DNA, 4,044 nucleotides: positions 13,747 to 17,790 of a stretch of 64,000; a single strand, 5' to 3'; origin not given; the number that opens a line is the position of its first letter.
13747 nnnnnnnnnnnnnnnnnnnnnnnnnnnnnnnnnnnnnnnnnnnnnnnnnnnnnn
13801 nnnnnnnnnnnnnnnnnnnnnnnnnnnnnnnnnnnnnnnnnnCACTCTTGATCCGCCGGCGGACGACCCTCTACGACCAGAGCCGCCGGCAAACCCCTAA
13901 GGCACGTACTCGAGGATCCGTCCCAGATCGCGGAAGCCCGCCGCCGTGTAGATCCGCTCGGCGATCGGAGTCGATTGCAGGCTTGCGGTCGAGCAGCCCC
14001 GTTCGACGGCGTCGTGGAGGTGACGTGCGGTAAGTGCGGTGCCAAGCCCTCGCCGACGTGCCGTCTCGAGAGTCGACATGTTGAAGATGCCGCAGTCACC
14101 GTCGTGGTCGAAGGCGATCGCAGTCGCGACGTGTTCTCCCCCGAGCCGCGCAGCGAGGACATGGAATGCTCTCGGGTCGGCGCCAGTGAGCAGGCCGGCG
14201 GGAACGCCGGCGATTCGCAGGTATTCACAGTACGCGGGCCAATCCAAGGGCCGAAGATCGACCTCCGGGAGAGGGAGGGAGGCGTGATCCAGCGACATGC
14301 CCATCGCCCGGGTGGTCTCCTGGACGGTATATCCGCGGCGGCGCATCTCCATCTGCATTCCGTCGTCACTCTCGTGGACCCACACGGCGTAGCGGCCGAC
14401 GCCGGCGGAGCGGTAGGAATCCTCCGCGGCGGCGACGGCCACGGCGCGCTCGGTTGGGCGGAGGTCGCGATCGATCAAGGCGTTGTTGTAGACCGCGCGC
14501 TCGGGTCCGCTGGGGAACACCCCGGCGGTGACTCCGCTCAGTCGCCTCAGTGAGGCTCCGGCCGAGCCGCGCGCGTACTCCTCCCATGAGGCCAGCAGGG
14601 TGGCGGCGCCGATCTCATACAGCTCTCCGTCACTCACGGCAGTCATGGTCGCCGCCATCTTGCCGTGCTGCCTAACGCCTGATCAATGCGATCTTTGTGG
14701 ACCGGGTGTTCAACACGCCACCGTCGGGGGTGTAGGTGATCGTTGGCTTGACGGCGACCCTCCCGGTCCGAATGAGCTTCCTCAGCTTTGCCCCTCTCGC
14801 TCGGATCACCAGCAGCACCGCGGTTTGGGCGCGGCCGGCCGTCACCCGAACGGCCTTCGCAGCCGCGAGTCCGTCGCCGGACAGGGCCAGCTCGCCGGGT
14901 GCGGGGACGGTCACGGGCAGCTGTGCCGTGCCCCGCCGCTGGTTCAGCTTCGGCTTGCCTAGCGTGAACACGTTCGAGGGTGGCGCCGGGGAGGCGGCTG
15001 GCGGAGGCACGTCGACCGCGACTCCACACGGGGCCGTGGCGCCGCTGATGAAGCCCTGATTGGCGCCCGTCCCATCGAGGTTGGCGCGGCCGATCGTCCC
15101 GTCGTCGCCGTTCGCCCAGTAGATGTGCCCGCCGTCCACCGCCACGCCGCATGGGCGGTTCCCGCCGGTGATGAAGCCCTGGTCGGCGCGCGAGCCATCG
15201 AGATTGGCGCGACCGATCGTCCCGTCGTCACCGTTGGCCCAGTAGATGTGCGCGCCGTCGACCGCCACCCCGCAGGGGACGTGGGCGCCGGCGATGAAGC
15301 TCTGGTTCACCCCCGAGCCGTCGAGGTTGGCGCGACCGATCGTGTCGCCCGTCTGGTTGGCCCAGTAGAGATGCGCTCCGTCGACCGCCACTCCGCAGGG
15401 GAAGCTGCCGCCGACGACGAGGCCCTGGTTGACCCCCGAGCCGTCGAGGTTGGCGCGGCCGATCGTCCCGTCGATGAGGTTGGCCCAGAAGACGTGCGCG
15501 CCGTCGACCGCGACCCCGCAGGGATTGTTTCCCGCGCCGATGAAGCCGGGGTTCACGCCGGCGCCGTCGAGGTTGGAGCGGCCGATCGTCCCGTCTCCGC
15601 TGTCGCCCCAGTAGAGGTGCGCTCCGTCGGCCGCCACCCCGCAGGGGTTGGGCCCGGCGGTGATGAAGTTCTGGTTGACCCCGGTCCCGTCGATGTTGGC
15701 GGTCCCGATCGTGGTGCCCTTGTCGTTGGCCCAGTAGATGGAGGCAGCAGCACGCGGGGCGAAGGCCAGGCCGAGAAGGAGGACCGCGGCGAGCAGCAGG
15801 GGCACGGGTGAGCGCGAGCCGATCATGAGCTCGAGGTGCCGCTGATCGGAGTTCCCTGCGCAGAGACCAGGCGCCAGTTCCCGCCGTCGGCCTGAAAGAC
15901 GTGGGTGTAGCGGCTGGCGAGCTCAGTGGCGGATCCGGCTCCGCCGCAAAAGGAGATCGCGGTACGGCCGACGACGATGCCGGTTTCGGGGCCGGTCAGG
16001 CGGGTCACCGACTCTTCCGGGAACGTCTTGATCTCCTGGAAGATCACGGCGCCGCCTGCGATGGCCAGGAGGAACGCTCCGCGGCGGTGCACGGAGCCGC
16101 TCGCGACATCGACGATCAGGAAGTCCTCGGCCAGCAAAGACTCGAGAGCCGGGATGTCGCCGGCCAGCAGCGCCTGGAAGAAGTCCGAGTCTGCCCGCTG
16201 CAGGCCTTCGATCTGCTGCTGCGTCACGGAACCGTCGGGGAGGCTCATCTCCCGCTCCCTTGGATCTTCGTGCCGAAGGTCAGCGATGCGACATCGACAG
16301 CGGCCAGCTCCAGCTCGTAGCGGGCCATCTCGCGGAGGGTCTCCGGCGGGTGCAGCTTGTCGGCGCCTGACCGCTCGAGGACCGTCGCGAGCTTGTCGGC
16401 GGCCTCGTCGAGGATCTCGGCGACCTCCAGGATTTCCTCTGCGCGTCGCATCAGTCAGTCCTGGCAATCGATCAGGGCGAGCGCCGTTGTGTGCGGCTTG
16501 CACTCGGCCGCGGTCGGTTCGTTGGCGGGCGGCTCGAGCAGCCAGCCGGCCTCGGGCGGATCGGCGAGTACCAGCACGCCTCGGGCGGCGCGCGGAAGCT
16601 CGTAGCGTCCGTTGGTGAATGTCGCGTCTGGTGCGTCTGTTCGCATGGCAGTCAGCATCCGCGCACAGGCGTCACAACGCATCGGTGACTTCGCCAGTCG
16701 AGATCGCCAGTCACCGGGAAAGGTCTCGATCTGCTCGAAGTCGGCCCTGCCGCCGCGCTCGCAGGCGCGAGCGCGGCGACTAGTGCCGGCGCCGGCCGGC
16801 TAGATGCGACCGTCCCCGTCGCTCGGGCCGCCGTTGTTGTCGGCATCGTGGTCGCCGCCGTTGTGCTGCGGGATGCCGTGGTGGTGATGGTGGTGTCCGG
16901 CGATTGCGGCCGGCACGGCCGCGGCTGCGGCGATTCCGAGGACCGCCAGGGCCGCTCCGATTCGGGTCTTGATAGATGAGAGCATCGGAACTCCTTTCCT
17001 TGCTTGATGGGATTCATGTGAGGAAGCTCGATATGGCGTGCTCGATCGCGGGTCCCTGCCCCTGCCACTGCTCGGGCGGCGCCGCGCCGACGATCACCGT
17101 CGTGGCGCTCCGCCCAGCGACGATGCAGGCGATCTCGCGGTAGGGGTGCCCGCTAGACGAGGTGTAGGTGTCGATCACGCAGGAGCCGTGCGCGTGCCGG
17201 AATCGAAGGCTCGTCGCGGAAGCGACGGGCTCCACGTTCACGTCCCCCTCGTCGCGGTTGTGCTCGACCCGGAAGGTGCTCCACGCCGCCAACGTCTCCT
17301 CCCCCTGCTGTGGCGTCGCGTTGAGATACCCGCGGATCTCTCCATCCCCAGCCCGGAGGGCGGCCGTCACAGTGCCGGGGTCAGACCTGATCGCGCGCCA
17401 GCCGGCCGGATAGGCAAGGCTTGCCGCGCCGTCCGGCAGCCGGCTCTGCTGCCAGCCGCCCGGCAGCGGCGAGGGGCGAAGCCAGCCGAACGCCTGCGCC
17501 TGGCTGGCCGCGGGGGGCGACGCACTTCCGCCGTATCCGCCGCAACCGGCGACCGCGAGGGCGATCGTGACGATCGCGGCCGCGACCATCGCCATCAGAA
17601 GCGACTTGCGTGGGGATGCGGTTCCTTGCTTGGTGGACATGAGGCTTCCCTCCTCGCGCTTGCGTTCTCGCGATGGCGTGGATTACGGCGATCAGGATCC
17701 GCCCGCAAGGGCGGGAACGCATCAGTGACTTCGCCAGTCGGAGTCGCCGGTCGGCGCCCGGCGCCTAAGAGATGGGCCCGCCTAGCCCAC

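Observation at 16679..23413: Three copies of a ~36-nt operator-like motif flanking two tandem LAL regulators define a putative secreted-protein regulon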

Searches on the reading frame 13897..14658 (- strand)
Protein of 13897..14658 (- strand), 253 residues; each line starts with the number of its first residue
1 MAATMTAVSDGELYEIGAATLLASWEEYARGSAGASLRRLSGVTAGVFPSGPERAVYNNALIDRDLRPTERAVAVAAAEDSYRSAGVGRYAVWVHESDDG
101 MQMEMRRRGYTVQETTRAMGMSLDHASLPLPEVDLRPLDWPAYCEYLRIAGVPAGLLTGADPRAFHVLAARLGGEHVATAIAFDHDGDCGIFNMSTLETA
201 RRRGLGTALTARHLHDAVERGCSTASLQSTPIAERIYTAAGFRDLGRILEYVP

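Call 8: search_protein_families(library=pfam, proteins=[window:13897-14658:-], max_evalue=0.01)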
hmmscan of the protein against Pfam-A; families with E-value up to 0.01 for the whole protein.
window:13897-14658:- (253 aa): 6 families
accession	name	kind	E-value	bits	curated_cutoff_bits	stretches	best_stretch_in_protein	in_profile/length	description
PF00583.31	Acetyltransf_1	-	1.8e-08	35.1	20.7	1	161-242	30-116/116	Acetyltransferase (GNAT) family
PF13508.13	Acetyltransf_7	-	3.1e-07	31.1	27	1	166-243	4-83/84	Acetyltransferase (GNAT) domain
PF13480.13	Acetyltransf_6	-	1.8e-06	28.6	22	1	160-225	67-132/143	Acetyltransferase (GNAT) domain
PF13673.13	Acetyltransf_10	-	9.5e-06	26.1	23.6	1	165-247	31-112/128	Acetyltransferase (GNAT) domain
PF08445.16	FR47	-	0.00062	20.1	22.1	1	185-243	19-78/86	FR47-like protein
PF13527.13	Acetyltransf_9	-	0.0017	18.8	25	1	190-242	74-124/127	Acetyltransferase (GNAT) domain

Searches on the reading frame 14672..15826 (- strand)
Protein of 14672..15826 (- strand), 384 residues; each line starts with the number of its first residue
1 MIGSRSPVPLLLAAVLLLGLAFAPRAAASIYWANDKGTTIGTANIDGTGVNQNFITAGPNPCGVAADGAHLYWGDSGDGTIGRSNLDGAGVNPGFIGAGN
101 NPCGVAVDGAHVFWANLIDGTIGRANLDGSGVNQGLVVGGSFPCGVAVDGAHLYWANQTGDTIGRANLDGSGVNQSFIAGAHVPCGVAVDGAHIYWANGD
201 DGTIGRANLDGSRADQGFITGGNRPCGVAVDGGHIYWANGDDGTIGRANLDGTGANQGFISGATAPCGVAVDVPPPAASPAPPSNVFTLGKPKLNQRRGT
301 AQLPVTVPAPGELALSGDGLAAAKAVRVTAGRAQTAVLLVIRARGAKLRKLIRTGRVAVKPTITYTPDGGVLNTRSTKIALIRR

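Call 8: search_protein_families(library=pfam, proteins=[window:14672-15826:-], max_evalue=0.01)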
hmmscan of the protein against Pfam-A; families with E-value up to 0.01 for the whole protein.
window:14672-15826:- (384 aa): 2 families
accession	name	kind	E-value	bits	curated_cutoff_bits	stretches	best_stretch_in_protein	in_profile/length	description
PF00058.23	Ldl_recept_b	-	6.3e-22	78.2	21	2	70-108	2-41/42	Low-density lipoprotein receptor repeat class B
PF24684.1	Vgb_lyase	-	1.7e-12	47.2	50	1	30-271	26-272/290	Virginiamycin B lyase family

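Call 31: search_protein_families(library=ncbifam, proteins=[window:14672-15826:-], max_evalue=0.01)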
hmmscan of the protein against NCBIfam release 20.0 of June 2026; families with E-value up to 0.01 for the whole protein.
window:14672-15826:- (384 aa): 1 family
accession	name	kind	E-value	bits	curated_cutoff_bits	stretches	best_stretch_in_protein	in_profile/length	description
TIGR02276.1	beta_rpt_yvtn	repeat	1e-05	25.4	27.85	0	190-204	2-16/42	beta-propeller repeat protein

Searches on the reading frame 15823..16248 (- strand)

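Call 31: search_protein_families(library=ncbifam, proteins=[window:15823-16248:-], max_evalue=0.01)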
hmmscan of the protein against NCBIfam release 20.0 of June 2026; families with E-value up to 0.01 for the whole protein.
window:15823-16248:- (141 aa): 1 family
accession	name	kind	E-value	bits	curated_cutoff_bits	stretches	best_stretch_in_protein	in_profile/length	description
TIGR02246.1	TIGR02246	subfamily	0.00014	21.9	33.95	1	22-134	12-125/128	SgcJ/EcaC family oxidoreductase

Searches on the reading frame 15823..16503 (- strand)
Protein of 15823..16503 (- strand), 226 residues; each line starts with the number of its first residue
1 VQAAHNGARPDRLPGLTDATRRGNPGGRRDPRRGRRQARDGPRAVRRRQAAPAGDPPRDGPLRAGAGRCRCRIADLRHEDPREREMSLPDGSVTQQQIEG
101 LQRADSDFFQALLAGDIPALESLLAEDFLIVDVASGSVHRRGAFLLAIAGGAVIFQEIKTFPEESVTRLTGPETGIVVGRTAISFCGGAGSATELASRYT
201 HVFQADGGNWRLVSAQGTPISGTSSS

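Call 8: search_protein_families(library=pfam, proteins=[window:15823-16503:-], max_evalue=0.01)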
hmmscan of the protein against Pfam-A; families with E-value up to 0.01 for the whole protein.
window:15823-16503:- (226 aa): 3 families
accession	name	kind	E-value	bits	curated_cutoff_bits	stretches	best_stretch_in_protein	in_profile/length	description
PF14534.12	DUF4440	-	3.7e-12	47.1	25.2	1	102-212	2-107/107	Domain of unknown function (DUF4440)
PF13474.12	SnoaL_3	-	3.6e-05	24.5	22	1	107-216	7-115/121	SnoaL-like domain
PF12680.13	SnoaL_2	-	0.0021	19.1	27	1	107-210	3-99/102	SnoaL-like domain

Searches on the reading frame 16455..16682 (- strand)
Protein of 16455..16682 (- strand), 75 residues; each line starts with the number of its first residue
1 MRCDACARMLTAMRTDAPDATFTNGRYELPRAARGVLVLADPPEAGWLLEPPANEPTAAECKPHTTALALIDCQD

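Call 8: search_protein_families(library=pfam, proteins=[window:16455-16682:-], max_evalue=0.01)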
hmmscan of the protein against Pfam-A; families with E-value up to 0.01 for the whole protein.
window:16455-16682:- (75 aa): 0 families

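Call 31: search_protein_families(library=ncbifam, proteins=[window:16455-16646:-], max_evalue=0.01)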
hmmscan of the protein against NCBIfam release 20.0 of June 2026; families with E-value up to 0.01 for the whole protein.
window:16455-16646:- (63 aa): 0 families

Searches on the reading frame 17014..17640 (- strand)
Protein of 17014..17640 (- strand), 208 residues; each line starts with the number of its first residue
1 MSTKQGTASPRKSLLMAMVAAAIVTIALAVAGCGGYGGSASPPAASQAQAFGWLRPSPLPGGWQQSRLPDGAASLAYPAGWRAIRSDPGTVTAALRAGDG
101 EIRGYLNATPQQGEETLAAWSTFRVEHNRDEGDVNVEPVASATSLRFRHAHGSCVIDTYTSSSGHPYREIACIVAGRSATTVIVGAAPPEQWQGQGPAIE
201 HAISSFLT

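Call 8: search_protein_families(library=pfam, proteins=[window:17014-17640:-], max_evalue=0.01)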
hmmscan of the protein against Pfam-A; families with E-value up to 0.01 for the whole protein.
window:17014-17640:- (208 aa): 0 families

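Call 31: search_protein_families(library=ncbifam, proteins=[window:17014-17640:-], max_evalue=0.01)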
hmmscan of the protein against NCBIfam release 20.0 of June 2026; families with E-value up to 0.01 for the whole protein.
window:17014-17640:- (208 aa): 2 families
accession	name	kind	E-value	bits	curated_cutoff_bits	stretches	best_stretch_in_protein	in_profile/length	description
NF058595.1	invert_tail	domain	0.00086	19.6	37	1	8-43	47-82/113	lipo-invert putative C-terminal anchoring domain-containing protein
TIGR03931.1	T7SS_Rv3446c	hypoth_equivalog_domain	0.0022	18.4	47.6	1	14-132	4-126/194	type VII secretion-associated protein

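Call 43: find_homologous_proteins(query=window:17014-17640:-, max_evalue=0.00001)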
Query window:17014-17640:- (208 aa): 727 proteins with E <= 0.00001 among 2096 candidates; the best 120 are listed.
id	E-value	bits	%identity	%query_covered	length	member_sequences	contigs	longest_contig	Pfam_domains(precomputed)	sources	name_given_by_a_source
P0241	1.2e-130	452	99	100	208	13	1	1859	-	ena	-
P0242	5.1e-98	345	89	76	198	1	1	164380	-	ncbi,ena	-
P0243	1.4e-91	324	84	82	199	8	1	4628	-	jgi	jgi:hypothetical protein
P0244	1.0e-88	315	82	82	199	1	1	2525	-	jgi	jgi:hypothetical protein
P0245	5.6e-84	299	71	92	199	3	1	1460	-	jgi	jgi:hypothetical protein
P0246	8.5e-84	299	77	82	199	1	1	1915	-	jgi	jgi:hypothetical protein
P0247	5.9e-83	296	79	82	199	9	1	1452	-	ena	-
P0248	6.5e-83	296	78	82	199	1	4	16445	-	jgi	jgi:hypothetical protein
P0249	8.0e-83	295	74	80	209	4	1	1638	-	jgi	jgi:hypothetical protein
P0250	8.3e-83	295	76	82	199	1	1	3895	-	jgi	jgi:hypothetical protein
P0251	2.9e-82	294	78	82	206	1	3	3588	-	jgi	jgi:hypothetical protein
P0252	3.4e-82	293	76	82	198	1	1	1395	-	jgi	jgi:hypothetical protein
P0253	4.0e-82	293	78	82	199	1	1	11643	-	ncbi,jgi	jgi:hypothetical protein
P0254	7.3e-82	292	67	96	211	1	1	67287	-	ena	-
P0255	7.6e-82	292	75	78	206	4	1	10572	-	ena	-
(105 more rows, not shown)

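Call 56: predict_structure(alignment_id=A3)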
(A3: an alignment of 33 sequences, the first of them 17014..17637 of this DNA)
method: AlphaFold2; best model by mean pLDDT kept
length: 207 residues; sequences in the alignment: 33
mean_pLDDT: 85.6   pTM: 0.75
mean pLDDT of the five models: 85.6, 85.5, 84.2, 83.5, 82.1
residues with pLDDT >= 90: 151; 70-90: 12; 50-70: 26; < 50: 18
segments of 3 or more residues with pLDDT < 50: 18-21, 33-36
pLDDT, mean of each block of 10 residues (from residue 1): 50 49 52 51 77 92 95 95 93 94 96 95 95 96 94 97 97 95 98 97 91
secondary structure, 60 per line:
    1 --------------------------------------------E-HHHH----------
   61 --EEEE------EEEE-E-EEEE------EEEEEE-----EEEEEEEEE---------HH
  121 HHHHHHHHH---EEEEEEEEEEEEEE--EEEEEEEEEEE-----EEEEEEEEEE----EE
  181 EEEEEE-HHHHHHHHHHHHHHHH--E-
elements in order: H47-50 E63-66 E73-76 E80-83 E90-95 E101-109 H119-129 E133-146 E149-159 E165-174 E179-186 H188-203

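Call 58: fold_search(model_id=the predicted structure, library=pdb)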
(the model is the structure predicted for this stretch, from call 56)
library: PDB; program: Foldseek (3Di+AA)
matches with E <= 10: 1371; with E <= 0.001: 32
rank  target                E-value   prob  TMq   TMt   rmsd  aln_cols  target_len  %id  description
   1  2xb3                  1.0e-06  1.00  0.54  0.69   4.0       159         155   14  The Structure of Cyanobacterial PsbP (released 2010-08-25)
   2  2vu4                  2.1e-06  1.00  0.53  0.71   3.7       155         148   14  Structure of PsbP protein from Spinacia oleracea at 1.98 A resolution (released 2009-07-21)
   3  4rth_B                3.9e-06  1.00  0.53  0.64   4.2       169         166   11  The crystal structure of PsbP from Zea mays (released 2015-03-11)
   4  6kac_P                4.6e-06  1.00  0.52  0.56   4.7       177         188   12  Cryo-EM structure of the C2S2-type PSII-LHCII supercomplex from Chlamydomonas reihardtii (released 2019-10-23)
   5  1tu1_A                4.6e-06  1.00  0.46  0.63   9.4       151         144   14  Crystal Structure of Protein of Unknown Function PA94 from Pseudomonas aeruginosa, Putative Regulator (released 2004-08-03)
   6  8z9d_P                1.2e-05  1.00  0.52  0.57   5.6       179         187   11  cryo-EM structure of PSII-LHCII megacomplex from spinach (released 2024-11-13)
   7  3jcu_P                1.3e-05  1.00  0.55  0.65   3.8       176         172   11  Cryo-EM structure of spinach PSII-LHCII supercomplex at 3.2 Angstrom resolution (released 2016-05-25)
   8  4rti                  1.7e-05  1.00  0.55  0.64   3.6       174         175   12  The crystal structure of PsbP from Spinacia oleracea (released 2015-03-11)
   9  4ol4                  1.7e-05  1.00  0.47  0.53   8.9       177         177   16  Crystal structure of secreted proline rich antigen MTC28 (Rv0040c) from Mycobacterium tuberculosis (released 2015-01-28)
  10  6xrf_H                1.9e-05  1.00  0.45  0.62   8.5       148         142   13  EagT6 Tse6 NT complex (released 2020-12-30)
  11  9gnw_P                2.0e-05  1.00  0.55  0.60   5.0       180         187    9  Universal PSII assembly intermediate (released 2025-09-17)
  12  6xrf_A                2.1e-05  1.00  0.47  0.66   8.3       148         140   14  EagT6 Tse6 NT complex (released 2020-12-30)
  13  7pi0_P                2.7e-05  1.00  0.54  0.59   4.2       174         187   10  Unstacked compact Dunaliella PSII (released 2022-08-17)
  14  6xrf_G                2.7e-05  1.00  0.46  0.65   8.4       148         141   14  EagT6 Tse6 NT complex (released 2020-12-30)
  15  2lnj_MODEL_1_A        2.8e-05  1.00  0.51  0.60   4.5       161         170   14  Solution Structure of Cyanobacterial PsbP (CyanoP) from Synechocystis sp. PCC 6803 (released 2012-06-06)
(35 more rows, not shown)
